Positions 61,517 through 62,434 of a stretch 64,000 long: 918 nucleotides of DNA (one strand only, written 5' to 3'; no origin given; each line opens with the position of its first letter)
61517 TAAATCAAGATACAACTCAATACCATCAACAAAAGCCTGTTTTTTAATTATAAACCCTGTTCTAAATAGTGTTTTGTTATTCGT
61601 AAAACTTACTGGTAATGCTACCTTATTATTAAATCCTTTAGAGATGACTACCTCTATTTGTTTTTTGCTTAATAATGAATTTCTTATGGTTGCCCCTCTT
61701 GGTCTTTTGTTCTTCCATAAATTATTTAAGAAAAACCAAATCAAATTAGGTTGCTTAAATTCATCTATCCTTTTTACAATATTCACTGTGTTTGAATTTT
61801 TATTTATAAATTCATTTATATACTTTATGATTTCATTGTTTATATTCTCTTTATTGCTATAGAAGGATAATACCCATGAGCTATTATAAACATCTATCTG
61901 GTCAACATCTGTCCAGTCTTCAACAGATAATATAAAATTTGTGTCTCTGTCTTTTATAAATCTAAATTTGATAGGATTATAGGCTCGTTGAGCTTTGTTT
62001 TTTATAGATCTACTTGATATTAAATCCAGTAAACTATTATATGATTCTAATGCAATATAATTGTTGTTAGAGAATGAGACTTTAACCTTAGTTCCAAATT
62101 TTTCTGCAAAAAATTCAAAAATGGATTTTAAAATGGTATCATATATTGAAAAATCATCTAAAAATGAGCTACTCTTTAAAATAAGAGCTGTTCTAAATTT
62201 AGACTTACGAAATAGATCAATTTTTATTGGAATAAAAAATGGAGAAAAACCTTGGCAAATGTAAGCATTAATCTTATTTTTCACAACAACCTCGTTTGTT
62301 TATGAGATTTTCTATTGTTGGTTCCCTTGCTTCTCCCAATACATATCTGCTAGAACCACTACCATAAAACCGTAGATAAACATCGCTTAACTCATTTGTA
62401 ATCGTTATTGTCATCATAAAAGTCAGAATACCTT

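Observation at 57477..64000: AT-rich one-strand array of unrecognisable small membrane proteins around an Rhs relic: candidate polymorphic toxin/immunity depot or an undescribed conflict system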

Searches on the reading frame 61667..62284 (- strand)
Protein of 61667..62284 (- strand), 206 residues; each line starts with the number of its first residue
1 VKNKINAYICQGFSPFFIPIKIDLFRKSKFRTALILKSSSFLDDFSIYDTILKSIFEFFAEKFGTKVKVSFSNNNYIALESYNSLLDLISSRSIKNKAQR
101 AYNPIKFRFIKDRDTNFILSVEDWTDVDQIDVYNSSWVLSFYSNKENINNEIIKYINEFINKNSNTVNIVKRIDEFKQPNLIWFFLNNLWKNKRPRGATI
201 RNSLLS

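Call 46: search_protein_representatives(alignment_id=A1)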
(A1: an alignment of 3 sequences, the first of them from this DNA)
Query: 3 sequences, 205 profile positions. Proteins with E-value up to 0.001 (for the whole library): 46; up to 1e-10: 17; up to 1e-30: 5. The best 46 are listed.
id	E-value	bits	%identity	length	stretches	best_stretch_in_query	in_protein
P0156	3.1e-182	618.3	-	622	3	2-194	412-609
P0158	7.3e-104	362.4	-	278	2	1-199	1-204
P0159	1.1e-34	136.4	-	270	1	2-187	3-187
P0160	2.3e-34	135.4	-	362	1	2-187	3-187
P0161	9.3e-33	130.2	-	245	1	3-188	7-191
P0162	1.6e-30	122.9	-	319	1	2-160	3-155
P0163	1.0e-29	120.3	-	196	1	5-184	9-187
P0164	1.4e-29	119.8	-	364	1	1-190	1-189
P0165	7.7e-29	117.4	-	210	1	2-186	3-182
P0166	2.7e-28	115.6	-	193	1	1-164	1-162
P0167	6.0e-26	107.9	-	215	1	7-188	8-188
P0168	4.6e-25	105.0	-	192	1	8-187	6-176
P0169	2.2e-23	99.5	-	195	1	1-184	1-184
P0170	5.4e-16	75.4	-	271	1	51-186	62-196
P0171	3.9e-15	72.6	-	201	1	6-161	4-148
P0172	1.3e-14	70.9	-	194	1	2-185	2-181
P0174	1.6e-10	57.5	-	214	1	2-163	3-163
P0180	3.4e-08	49.9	-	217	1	7-178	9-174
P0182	4.4e-08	49.6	-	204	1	7-153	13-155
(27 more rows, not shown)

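Call 51: find_encoding_contigs(protein=P0165, flank=6000, max_places=4)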
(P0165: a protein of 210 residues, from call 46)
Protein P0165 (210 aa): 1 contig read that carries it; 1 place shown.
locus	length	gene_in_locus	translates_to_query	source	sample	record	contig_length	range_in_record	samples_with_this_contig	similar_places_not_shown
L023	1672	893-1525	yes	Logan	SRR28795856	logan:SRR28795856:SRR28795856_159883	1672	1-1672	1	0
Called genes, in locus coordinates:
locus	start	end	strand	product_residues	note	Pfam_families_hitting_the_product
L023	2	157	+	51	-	?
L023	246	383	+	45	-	-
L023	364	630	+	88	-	-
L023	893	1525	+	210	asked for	-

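Call 52: list_cluster_members(proteins=[P0159, P0163, P0165, P0166, P0168, P0172, P0174, P0180, P0182, P0164])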
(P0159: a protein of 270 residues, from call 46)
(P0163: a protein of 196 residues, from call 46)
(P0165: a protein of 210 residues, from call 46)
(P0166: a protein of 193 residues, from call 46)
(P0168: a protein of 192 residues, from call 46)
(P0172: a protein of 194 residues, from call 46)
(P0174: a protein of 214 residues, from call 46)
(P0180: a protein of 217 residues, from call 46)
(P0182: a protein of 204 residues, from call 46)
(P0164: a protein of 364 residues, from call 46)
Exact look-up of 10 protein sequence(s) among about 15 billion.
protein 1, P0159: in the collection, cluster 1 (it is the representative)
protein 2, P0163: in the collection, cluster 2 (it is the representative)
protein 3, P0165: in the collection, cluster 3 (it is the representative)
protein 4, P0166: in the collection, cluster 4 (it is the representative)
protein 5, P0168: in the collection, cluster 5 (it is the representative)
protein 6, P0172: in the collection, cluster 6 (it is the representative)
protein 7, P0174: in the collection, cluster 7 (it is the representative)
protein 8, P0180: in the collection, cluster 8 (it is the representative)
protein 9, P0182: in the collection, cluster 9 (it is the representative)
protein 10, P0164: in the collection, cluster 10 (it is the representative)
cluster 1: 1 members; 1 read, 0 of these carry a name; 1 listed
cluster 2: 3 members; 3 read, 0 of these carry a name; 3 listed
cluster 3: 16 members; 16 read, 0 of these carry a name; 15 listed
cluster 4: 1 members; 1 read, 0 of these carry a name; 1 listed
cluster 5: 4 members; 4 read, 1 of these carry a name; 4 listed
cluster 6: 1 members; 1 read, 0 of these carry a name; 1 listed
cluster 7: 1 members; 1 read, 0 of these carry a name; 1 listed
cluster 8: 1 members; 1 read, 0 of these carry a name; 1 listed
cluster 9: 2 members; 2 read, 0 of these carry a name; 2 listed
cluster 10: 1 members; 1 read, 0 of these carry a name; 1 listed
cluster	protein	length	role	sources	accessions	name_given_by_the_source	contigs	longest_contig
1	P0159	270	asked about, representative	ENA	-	-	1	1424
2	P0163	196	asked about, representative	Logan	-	-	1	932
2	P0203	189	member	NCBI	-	-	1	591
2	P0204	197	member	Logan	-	-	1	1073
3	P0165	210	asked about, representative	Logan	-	-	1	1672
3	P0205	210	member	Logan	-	-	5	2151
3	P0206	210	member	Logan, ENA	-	-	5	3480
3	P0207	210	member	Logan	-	-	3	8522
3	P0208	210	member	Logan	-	-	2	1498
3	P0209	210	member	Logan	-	-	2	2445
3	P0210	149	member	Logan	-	-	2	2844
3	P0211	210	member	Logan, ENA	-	-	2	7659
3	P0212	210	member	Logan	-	-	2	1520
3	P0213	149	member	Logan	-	-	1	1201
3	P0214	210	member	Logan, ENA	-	-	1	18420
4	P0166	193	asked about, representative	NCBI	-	-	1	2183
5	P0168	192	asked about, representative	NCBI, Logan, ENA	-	-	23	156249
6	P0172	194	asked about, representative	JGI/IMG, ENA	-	-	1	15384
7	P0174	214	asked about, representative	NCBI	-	-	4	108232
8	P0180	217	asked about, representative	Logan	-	-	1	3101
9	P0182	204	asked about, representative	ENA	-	-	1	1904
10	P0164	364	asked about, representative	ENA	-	-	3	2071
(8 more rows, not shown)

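Call 53: find_encoding_contigs(protein=P0168, flank=8000, max_places=3)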
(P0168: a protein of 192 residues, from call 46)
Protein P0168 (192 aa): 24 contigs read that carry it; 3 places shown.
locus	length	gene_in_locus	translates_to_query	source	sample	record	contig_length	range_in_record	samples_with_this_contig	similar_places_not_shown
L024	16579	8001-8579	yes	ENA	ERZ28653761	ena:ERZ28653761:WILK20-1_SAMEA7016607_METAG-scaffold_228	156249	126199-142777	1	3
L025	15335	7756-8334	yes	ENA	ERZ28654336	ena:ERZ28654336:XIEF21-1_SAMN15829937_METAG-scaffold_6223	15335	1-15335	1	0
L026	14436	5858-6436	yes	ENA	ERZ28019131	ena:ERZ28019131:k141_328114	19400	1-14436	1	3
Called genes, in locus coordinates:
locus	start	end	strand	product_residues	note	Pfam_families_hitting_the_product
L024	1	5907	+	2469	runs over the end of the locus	PF13385:Laminin_G_3, PF00932:LTD (faint), PF18884:TSP3_bac (faint), PF25023:TEN_YD-shell, PF05593:RHS_repeat (weak), PF25023:TEN_YD-shell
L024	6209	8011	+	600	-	PF05593:RHS_repeat (faint), PF25023:TEN_YD-shell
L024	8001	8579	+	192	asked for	-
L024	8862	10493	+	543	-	PF05593:RHS_repeat (faint), PF25023:TEN_YD-shell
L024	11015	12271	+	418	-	PF05593:RHS_repeat (faint), PF25023:TEN_YD-shell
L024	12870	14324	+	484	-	PF25023:TEN_YD-shell, PF05593:RHS_repeat (faint)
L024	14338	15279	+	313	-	-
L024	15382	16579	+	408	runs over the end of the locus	PF05593:RHS_repeat (faint), PF25023:TEN_YD-shell (weak)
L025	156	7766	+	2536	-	PF00932:LTD (faint), PF18884:TSP3_bac (weak), PF25023:TEN_YD-shell, PF05593:RHS_repeat (weak), PF25023:TEN_YD-shell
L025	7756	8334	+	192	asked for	-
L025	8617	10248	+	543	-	PF05593:RHS_repeat (faint), PF25023:TEN_YD-shell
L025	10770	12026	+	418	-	PF05593:RHS_repeat (faint), PF25023:TEN_YD-shell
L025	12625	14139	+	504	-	PF25023:TEN_YD-shell, PF05593:RHS_repeat (faint), PF25023:TEN_YD-shell (weak)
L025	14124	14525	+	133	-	-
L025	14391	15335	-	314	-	?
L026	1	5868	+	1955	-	?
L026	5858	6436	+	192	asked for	-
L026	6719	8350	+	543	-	PF05593:RHS_repeat (faint), PF25023:TEN_YD-shell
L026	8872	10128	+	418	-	PF05593:RHS_repeat (faint), PF25023:TEN_YD-shell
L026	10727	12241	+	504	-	PF25023:TEN_YD-shell, PF05593:RHS_repeat (faint), PF25023:TEN_YD-shell (weak)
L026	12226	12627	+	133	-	-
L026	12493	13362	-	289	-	-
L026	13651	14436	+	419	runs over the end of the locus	PF13385:Laminin_G_3, PF02494:HYR, PF18884:TSP3_bac (weak)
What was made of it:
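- Closest known: Orphan rhs-CT/immunity arrays downstream of rhs genes. Same: Relatives of this bacterium show the textbook layout: full-length Rhs, then an immunity gene, then several orphan Rhs fragments (L024-L026, call 53).
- P0168 overlaps by 11 nt the end of a full-length 2536-aa Rhs, which is followed by orphan Rhs fragments (call 53).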

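Call 54: find_encoding_contigs(protein=P0174, flank=8000, max_places=3)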
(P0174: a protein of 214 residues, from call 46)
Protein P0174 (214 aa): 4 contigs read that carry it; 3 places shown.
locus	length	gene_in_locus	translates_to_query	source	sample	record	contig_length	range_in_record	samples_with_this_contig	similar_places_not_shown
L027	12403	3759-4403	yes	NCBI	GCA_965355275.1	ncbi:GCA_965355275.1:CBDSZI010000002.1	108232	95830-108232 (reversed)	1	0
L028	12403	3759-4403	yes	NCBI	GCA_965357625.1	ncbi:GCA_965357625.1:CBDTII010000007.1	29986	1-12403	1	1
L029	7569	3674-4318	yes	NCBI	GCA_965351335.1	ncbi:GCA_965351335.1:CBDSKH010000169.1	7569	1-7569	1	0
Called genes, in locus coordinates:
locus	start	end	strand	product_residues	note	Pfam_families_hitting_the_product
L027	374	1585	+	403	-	-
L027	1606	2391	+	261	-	-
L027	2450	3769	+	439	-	-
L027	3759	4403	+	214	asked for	-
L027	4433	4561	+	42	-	-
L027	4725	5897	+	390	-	-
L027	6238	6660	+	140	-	-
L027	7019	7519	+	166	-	-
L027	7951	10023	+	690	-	PF00912:Transgly, PF00905:Transpeptidase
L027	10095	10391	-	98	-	PF00550:PP-binding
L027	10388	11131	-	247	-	PF00106:adh_short, PF08659:KR, PF13561:adh_short_C2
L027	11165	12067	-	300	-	PF00698:Acyl_transf_1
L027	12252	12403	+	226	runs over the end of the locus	PF01128:IspD, PF12804:NTP_transf_3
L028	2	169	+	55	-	?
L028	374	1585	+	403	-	-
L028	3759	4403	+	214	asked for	-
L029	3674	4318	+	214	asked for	-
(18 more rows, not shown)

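Call 63: find_related_loci(query=A3, collection=genome_contigs, flank=6000)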
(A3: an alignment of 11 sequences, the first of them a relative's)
Query A3 (210 aa) in genome_contigs; peptide patterns used: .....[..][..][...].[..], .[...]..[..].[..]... (x = any residue, [..] = any of these).
77 stretches matched a pattern; 4 encode a relative of the query (tblastn E <= 1e-3); 4 distinct loci.
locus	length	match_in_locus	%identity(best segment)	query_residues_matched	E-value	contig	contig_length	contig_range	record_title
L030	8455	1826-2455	43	1-206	3e-56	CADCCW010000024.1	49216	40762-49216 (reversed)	uncultured bacterium isolate RUG14537 genome assembly, contig: RUG14537_asm_24, whole genome shotgun sequence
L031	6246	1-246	99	129-210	5e-49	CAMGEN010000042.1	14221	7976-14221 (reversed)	MAG: uncultured Verrucomicrobia bacterium isolate SRR11551368_bin.30_metaWRAP_v1.3_MAG genome assembly, contig: ERZ11474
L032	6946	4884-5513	35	1-206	6e-42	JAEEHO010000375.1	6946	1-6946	MAG: Paludibacteraceae bacterium isolate Tb.RUG.124 k141_12678521_flag=1_multi=25.0269_len=6946, whole genome shotgun se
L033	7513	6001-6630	34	1-206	4e-41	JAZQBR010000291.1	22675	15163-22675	MAG: Kiritimatiellia bacterium isolate T1900044640_TS20190106.MAGScoT_cleanbin_000021 SGB_1239_k141_437403, whole genome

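Call 78: find_encoding_contigs(protein=P0172, flank=8000, max_places=2)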
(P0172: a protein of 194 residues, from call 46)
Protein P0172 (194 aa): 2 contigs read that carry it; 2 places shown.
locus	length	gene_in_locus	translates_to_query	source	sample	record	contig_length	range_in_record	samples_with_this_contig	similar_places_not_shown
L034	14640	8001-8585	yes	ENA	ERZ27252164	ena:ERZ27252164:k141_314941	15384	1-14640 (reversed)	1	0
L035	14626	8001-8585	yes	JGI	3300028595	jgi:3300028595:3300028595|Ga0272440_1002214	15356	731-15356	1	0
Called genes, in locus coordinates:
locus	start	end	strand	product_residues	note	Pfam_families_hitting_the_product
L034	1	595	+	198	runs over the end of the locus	PF18884:TSP3_bac (faint)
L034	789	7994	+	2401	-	PF05593:RHS_repeat (faint), PF25023:TEN_YD-shell (weak)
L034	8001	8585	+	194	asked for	-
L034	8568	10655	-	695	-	PF17803:Cadherin_4 (faint), PF00028:Cadherin, PF17963:Big_9 (weak), PF23592:Cadherin_CELSR2_9th (faint), PF00028:Cadherin (weak)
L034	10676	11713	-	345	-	-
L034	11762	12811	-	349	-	-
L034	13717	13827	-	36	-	-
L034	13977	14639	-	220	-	?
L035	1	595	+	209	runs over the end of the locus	PF18884:TSP3_bac (faint)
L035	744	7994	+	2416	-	PF05593:RHS_repeat (faint), PF25023:TEN_YD-shell (weak)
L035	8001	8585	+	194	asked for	-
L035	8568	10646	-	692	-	PF17803:Cadherin_4 (faint), PF00028:Cadherin, PF17963:Big_9 (weak), PF23592:Cadherin_CELSR2_9th (faint), PF00028:Cadherin (weak)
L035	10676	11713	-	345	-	-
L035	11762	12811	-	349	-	-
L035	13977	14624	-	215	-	?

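Call 84: find_related_loci(query=A3, collection=metagenome_contigs, flank=5000)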
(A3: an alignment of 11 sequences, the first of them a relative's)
Query A3 (210 aa) in metagenome_contigs; peptide patterns used: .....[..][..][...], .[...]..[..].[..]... (x = any residue, [..] = any of these).
268 stretches matched a pattern; 19 encode a relative of the query (tblastn E <= 1e-3); 19 distinct loci.
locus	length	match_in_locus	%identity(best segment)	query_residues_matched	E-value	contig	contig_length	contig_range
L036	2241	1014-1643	42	1-206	2e-56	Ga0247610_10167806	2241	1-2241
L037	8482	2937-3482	47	10-187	4e-51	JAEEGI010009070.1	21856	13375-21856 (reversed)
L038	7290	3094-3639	47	10-187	4e-51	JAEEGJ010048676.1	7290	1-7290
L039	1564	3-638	35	1-208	4e-44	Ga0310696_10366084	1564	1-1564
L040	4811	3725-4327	38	10-206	3e-42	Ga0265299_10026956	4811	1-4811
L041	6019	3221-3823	38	10-206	6e-42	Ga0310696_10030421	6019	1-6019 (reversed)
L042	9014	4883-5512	35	1-206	2e-41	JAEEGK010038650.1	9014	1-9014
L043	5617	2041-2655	38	10-207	8e-42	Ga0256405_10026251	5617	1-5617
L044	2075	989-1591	36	10-206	7e-42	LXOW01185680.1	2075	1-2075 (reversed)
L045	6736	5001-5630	34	1-206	3e-41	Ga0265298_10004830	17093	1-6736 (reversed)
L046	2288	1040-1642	38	10-206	2e-41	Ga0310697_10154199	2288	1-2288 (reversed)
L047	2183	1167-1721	38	3-183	5e-40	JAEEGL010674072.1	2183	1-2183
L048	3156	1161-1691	38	10-183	3e-36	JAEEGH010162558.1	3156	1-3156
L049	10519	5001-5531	38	10-183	3e-36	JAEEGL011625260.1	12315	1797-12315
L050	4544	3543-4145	35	10-206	9e-35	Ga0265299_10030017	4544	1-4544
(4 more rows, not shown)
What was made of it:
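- Tried and rejected: The narrower A3 worked (calls 63, 84).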

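Call 99: find_related_loci(query=A3, collection=viral_contigs, flank=5000)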
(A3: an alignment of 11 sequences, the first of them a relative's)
Query A3 (210 aa) in viral_contigs; peptide patterns used: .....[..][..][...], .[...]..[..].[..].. (x = any residue, [..] = any of these).
214 stretches matched a pattern, but none encodes a relative of the query by tblastn (E <= 1e-3).
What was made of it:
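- No relative in viral contigs (call 99).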
